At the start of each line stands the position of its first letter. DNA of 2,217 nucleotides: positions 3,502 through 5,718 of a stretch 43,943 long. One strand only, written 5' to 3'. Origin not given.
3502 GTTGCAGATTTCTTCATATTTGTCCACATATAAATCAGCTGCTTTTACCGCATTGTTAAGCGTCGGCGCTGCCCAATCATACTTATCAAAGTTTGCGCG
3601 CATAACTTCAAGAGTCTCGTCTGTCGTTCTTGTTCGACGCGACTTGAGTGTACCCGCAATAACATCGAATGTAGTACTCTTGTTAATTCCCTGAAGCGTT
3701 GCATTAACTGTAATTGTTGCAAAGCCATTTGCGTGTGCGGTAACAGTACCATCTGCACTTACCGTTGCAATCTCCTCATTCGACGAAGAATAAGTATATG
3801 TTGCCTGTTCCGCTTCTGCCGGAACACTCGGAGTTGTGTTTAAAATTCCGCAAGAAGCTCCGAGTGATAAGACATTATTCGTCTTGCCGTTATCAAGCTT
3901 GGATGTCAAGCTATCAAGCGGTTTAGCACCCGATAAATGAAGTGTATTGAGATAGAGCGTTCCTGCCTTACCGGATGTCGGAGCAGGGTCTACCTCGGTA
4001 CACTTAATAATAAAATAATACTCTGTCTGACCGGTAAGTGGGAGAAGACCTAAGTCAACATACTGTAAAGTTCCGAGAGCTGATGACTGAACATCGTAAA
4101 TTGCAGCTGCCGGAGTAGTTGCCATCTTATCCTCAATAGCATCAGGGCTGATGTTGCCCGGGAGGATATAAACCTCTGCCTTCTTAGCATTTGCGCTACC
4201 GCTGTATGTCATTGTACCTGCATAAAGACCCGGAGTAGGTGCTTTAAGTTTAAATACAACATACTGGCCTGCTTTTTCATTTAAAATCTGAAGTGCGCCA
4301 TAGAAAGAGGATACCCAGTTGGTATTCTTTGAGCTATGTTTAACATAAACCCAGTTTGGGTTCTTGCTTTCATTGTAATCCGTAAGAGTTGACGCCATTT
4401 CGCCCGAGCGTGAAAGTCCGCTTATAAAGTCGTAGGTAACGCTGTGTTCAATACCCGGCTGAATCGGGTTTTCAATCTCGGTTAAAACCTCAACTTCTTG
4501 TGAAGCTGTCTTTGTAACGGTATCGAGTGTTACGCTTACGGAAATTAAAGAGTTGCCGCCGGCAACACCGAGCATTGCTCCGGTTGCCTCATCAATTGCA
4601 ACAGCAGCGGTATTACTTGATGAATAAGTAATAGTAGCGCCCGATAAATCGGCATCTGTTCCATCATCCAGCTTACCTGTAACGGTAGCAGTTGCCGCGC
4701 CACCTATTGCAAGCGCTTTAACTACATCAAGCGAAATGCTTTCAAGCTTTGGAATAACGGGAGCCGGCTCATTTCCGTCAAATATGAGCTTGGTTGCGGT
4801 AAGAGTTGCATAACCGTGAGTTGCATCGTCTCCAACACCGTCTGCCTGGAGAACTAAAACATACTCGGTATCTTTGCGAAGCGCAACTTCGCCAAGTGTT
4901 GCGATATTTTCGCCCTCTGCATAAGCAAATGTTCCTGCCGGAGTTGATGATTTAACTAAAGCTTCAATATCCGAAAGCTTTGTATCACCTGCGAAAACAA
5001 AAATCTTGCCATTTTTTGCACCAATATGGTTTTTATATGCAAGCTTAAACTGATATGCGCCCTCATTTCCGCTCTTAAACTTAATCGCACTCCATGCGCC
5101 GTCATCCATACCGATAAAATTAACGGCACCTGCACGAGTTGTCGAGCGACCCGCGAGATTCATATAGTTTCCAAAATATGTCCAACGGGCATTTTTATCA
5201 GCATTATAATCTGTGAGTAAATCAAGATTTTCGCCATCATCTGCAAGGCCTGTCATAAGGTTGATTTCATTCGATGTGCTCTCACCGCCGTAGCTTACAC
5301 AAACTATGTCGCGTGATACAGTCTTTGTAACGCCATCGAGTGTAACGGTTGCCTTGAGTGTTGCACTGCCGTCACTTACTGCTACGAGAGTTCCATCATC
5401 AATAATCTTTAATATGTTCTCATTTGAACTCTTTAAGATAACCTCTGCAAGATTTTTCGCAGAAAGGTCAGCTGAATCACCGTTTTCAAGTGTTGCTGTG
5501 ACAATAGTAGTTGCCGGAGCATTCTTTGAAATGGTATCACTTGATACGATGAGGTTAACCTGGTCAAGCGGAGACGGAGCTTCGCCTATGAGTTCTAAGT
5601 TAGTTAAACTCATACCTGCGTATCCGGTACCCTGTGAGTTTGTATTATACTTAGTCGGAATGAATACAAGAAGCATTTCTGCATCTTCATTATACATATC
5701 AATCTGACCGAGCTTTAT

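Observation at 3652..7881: Five tandem copies of an unassigned ~190-aa module, each paired with a Big_2 domain: candidate new binding-module family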

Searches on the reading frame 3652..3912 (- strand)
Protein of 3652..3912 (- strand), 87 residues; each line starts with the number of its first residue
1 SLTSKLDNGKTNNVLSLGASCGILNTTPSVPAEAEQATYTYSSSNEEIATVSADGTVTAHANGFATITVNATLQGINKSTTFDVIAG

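Call 57: search_protein_families(library=pfam, proteins=[window:3652-3912:-], max_evalue=0.1)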
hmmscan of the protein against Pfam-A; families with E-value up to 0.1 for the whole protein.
window:3652-3912:- (87 aa): 5 families
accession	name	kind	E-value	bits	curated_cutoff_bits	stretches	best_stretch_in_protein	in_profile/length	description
PF02368.24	Big_2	-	5.8e-10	39.4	22.8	1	31-70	28-67/79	Bacterial Ig-like domain (group 2)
PF22359.2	Big-like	-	0.00061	20.4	27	1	39-70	3-34/48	Bacterial Ig-like domain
PF20578.4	aBig_2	-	0.003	17.8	27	1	34-81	32-81/89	Atrophied bacterial Ig domain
PF21461.3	HL_N-beta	-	0.0042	17.3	27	1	36-71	11-45/57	Hyaluronate lyase, N-terminal beta-sheet domain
PF05283.16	MGC-24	-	0.094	13.5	28.5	0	18-83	40-105/140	Multi-glycosylated core protein 24 (MGC-24), sialomucin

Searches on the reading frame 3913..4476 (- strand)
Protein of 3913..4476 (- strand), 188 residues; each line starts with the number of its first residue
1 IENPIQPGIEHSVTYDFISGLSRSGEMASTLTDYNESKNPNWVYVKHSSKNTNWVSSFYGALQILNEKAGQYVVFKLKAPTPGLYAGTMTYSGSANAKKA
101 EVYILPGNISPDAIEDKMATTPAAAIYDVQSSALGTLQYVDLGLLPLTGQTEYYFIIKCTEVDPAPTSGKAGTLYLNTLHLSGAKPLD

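Call 11: search_protein_families(library=pfam, proteins=[window:3913-4476:-], max_evalue=10)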
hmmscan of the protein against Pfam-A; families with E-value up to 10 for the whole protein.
window:3913-4476:- (188 aa): 0 families

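Call 37: search_protein_families(library=pfam, alignment_id=A3, max_evalue=0.01)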
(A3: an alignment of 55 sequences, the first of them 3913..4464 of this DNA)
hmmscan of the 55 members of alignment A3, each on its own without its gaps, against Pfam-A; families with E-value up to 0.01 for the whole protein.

A. member 1, window:3913-4464:- (184 aa): 0 families

B. families by the number of members that match (of 55 scanned): 4 families
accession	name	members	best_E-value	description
PF16990.11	CBM_35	2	0.00055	Carbohydrate binding module (family 35)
PF25275.1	Golvesin_C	1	0.00083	Golvesin C-terminal domain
PF21465.2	Cwp6_N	1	0.0038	Putative N-acetylmuramoyl-L-alanine amidase cwp6, N-terminal domain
PF03422.21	CBM_6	1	0.0048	Carbohydrate binding module (family 6)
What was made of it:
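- On Pfam CBM_35 (PF16990) / CBM_6 (PF03422): Of 55 diverse family members, two hit CBM_35 (best 5.5e-4) and one hits CBM_6 (4.8e-3), all below threshold (call 37).
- Two of 55 diverse members hit Pfam CBM_35 (best E 5.5e-4) and one hits CBM_6 (call 37).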

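Call 38: search_solved_structures(query=A3, max_evalue=10, show_alignments=1)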
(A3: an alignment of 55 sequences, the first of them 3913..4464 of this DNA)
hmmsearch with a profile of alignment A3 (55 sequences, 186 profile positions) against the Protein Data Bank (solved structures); distinct sequences matched with E-value up to 10: 16.
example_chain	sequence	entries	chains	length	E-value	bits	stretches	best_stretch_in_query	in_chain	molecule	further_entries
5x7o_A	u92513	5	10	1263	0.0049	19.8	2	9-100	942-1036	Glycoside hydrolase family 31 alpha-glucosidase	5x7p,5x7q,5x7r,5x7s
2bgo_A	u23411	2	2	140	0.024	17.6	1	39-129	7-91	ENDO-B1,4-MANNANASE 5C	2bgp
3wnl_A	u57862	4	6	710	0.034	17.1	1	28-105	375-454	Cycloisomaltooligosaccharide glucanotransferase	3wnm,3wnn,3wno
3wnk_A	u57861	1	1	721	0.039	16.9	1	28-105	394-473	Cycloisomaltooligosaccharide glucanotransferase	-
7c8p_A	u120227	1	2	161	0.048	16.6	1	21-111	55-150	Outer capsid protein VP4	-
8zvk_A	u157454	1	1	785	0.078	15.9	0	69-99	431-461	AaBgIC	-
4drr_A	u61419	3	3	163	0.13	15.2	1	42-118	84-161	Outer capsid protein VP4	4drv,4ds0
5caz_A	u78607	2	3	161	0.17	14.8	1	46-118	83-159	Outer capsid protein VP4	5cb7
6e6b_A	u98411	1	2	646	0.26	14.2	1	113-167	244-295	Protocadherin gamma B4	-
3wnp_A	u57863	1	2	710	0.31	14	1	28-105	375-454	Cycloisomaltooligosaccharide glucanotransferase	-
9bn7_D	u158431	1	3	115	0.49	13.3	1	39-104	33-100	VNARC4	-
3bid_A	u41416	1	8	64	0.51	13.3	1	75-129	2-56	UPF0339 protein NMB1088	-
4rxu_A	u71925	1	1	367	0.57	13.1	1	91-134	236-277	Periplasmic sugar-binding protein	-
1v8h_A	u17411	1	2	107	0.69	12.8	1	67-96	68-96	sulfur oxidation protein SoxZ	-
4uwq_C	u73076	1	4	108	0.7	12.8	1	67-96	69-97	SOXZ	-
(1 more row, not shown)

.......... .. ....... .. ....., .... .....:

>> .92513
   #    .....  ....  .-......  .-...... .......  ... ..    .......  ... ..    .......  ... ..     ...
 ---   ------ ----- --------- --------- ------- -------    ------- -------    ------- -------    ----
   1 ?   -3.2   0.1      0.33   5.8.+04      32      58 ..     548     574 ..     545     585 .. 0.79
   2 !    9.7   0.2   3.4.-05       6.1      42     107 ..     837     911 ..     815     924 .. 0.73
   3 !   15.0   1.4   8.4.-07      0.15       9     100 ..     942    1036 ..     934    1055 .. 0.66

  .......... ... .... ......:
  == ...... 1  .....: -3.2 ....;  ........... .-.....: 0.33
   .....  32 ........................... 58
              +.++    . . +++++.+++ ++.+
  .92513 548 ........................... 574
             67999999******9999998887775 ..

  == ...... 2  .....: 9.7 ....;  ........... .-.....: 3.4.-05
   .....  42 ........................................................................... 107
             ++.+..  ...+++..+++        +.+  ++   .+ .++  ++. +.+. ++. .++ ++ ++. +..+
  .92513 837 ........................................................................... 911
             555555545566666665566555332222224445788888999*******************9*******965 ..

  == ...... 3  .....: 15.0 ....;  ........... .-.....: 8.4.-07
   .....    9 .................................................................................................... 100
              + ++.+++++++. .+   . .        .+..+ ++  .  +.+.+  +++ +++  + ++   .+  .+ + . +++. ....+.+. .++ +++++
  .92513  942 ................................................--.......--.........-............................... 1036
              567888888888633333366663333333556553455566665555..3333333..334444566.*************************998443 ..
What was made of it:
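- Closest known: CBM35 / CBM6. Same: Weak sequence echoes in the central hairpin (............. against the CBM35 '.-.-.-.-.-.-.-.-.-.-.' motif), E 5e-4 to 0.03 (calls 37, 38).
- Sequence echo of CBM35: the family motif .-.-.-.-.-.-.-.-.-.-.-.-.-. aligns with the CBM35 repeat of GH31 5x7o (call 38). The family profile's best PDB-sequence hits are CBM35-bearing chains: 5x7o (0.0049), 2bgo (0.024) and 3wnl (0.034) (call 38).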

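Call 54: predict_structure(alignment_id=A3)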
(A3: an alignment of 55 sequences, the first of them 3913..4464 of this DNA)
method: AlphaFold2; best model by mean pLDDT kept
length: 184 residues; sequences in the alignment: 55
mean_pLDDT: 90.5   pTM: 0.89
mean pLDDT of the five models: 90.5, 90.0, 89.2, 88.3, 88.1
residues with pLDDT >= 90: 129; 70-90: 44; 50-70: 11; < 50: 0
segments of 3 or more residues with pLDDT < 50: none
pLDDT, mean of each block of 10 residues (from residue 1): 92 85 77 90 84 85 94 95 95 96 97 98 91 94 93 96 83 95 63
secondary structure, 60 per line:
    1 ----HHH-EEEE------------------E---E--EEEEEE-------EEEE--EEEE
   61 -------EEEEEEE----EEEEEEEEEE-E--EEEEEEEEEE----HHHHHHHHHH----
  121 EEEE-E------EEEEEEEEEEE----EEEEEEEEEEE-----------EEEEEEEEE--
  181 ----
elements in order: E9-12 E38-43 E51-54 E57-60 E68-74 E79-88 E93-102 H107-116 E121-124 E133-143 E148-158 E170-178
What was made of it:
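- On Pfam CBM_35 (PF16990) / CBM_6 (PF03422): AF2 model pLDDT 90.5 (call 54).
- Closest known: CBM84 xanthan-binding modules. Different: The window's module is ~50 aa longer, with an N-terminal loop extension and an inserted helix (call 54).
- Fold: pLDDT 90.5, pTM 0.89 (call 54).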

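Call 56: fold_search(model_id=the predicted structure, library=pdb)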
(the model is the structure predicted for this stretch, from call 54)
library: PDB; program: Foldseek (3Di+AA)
matches with E <= 10: 1850; with E <= 0.001: 158
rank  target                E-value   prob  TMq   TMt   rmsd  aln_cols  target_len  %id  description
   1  6f2p                  1.7e-06  1.00  0.51  0.10   4.2       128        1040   19  Structure of Paenibacillus xanthan lyase to 2.6 A resolution (released 2018-12-05)
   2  7ehg_G                4.0e-06  1.00  0.55  0.73   4.6       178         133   13  Crystal Structure of MiXBM (released 2022-03-30)
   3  2w1w_B                5.1e-06  1.00  0.46  0.60   6.2       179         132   15  Native structure of a family 35 carbohydrate binding module from Clostridium thermocellum (released 2009-01-20)
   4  2cdp_D                5.4e-06  1.00  0.47  0.63   7.2       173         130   12  Structure of a CBM6 in complex with neoagarohexaose (released 2006-02-08)
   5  7ehg_C                6.9e-06  1.00  0.56  0.74   3.7       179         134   14  Crystal Structure of MiXBM (released 2022-03-30)
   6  2cdo_B                8.2e-06  1.00  0.51  0.64   5.0       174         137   13  structure of agarase carbohydrate binding module in complex with neoagarohexaose (released 2006-02-16)
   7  7ehg_A                9.2e-06  1.00  0.53  0.71   5.0       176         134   14  Crystal Structure of MiXBM (released 2022-03-30)
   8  7ehg_E                1.0e-05  1.00  0.56  0.73   3.7       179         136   14  Crystal Structure of MiXBM (released 2022-03-30)
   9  7ehg_B                1.2e-05  1.00  0.53  0.71   5.0       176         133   14  Crystal Structure of MiXBM (released 2022-03-30)
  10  7ehg_F                1.5e-05  1.00  0.56  0.73   3.7       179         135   14  Crystal Structure of MiXBM (released 2022-03-30)
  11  2cdp_A                1.6e-05  1.00  0.51  0.65   5.0       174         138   11  Structure of a CBM6 in complex with neoagarohexaose (released 2006-02-08)
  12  3wnl_A                1.8e-05  1.00  0.42  0.13   7.7       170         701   19  D308A mutant of Bacillus circulans T-3040 cycloisomaltooligosaccharide glucanotransferase complexed with isomaltohexao (released 2014-02-05)
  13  5la2_A                1.8e-05  1.00  0.36  0.17  10.0       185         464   11  The mechanism by which arabinoxylanases can recognise highly decorated xylans (released 2016-08-31)
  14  2cdo_C                1.9e-05  1.00  0.51  0.66   4.9       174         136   11  structure of agarase carbohydrate binding module in complex with neoagarohexaose (released 2006-02-16)
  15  3zm8_A                2.0e-05  1.00  0.50  0.23   4.9       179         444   12  Crystal structure of Podospora anserina GH26-CBM35 beta-(1,4)- mannanase (released 2013-04-17)
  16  2cdo_A                2.8e-05  1.00  0.51  0.65   5.0       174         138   12  structure of agarase carbohydrate binding module in complex with neoagarohexaose (released 2006-02-16)
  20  2w47_A                3.8e-05  1.00  0.49  0.63   5.6       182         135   15  Clostridium thermocellum CBM35 in complex with delta-4,5- anhydrogalacturonic acid (released 2009-01-27)
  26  1gmm                  6.5e-05  1.00  0.44  0.58   4.2       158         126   14  Carbohydrate binding module CBM6 from xylanase U Clostridium thermocellum (released 2001-11-28)
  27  5x7o_A                6.9e-05  1.00  0.45  0.09   7.2       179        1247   18  Crystal structure of Paenibacillus sp. 598K alpha-1,6-glucosyltransferase (released 2017-07-26)
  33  6sgf_A                8.2e-05  1.00  0.45  0.61   4.9       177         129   12  Molecular insight into a new low affinity xylan binding module CBM86, from the xylanolytic gut symbiont Roseburia inte (released 2019-11-20)
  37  2cdp_B                9.2e-05  1.00  0.53  0.71   3.9       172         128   11  Structure of a CBM6 in complex with neoagarohexaose (released 2006-02-08)
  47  6sgf_C                1.3e-04  1.00  0.44  0.57   5.1       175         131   11  Molecular insight into a new low affinity xylan binding module CBM86, from the xylanolytic gut symbiont Roseburia inte (released 2019-11-20)
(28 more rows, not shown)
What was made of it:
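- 3913..4476 (-): Module 5 (aa 1170-1357). AF2 model with 55 sequences: pLDDT 90.5, pTM 0.89, a beta-jelly-roll with one inserted helix. calls 54, 56
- On Pfam CBM_35 (PF16990) / CBM_6 (PF03422): Foldseek probability 1.0 to CBM35 2w1w/2w47 and CBM6 2cdp/2cdo/1gmm, target-normalised TM 0.58-0.71 (call 56).
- On CAZy CBM84 (xanthan-binding modules): Identity in structural alignments is 13-19% (call 56).
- Closest known: CBM84 xanthan-binding modules. Same: Best Foldseek neighbours of the high-confidence model: E 1.7e-6 to 1.5e-5, target-normalised TM 0.71-0.74 for 7EHG (call 56).
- Closest known: CBM35 / CBM6. Same: Same beta-jelly-roll fold (call 56).
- Structural neighbours (call 56), all Foldseek probability 1.0: xanthan lyase 6f2p (E 1.7e-6); MiXBM 7ehg (target-normalised TM 0.73-0.74); CBM35 2w1w; CBM6 2cdp and 2cdo; CBM86 6sgf. 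With the high-confidence model, the best-ranked neighbours are nearly all bacterial CBMs (call 56).
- Tried and rejected: With the better model, CBMs dominate (call 56).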

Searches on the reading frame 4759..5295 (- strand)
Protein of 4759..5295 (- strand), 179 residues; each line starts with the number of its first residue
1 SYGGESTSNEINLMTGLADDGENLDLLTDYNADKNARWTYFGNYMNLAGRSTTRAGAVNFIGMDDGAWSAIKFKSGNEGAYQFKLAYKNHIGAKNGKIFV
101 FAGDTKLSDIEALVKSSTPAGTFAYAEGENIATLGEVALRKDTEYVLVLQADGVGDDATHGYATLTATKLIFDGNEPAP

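Call 11: search_protein_families(library=pfam, proteins=[window:4759-5295:-], max_evalue=10)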
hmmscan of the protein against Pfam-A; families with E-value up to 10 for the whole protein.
window:4759-5295:- (179 aa): 2 families
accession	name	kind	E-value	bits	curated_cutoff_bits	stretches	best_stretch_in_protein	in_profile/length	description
PF16405.10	DUF5013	-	0.019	15.6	28.5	1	78-125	73-120/149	Domain of unknown function (DUF5013)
PF18067.7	Lipase_C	-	0.12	13.5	27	1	133-163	51-79/96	Lipase C-terminal domain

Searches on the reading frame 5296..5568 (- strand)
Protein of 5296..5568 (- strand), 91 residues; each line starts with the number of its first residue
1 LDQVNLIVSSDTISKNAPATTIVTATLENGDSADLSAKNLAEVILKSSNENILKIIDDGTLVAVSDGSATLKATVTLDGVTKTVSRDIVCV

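Call 57: search_protein_families(library=pfam, proteins=[window:5296-5568:-], max_evalue=0.1)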
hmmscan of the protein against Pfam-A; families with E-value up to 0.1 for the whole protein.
window:5296-5568:- (91 aa): 1 family
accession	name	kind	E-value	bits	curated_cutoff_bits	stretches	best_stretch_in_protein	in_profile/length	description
PF02368.24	Big_2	-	0.07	13.5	22.8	0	37-83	31-78/79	Bacterial Ig-like domain (group 2)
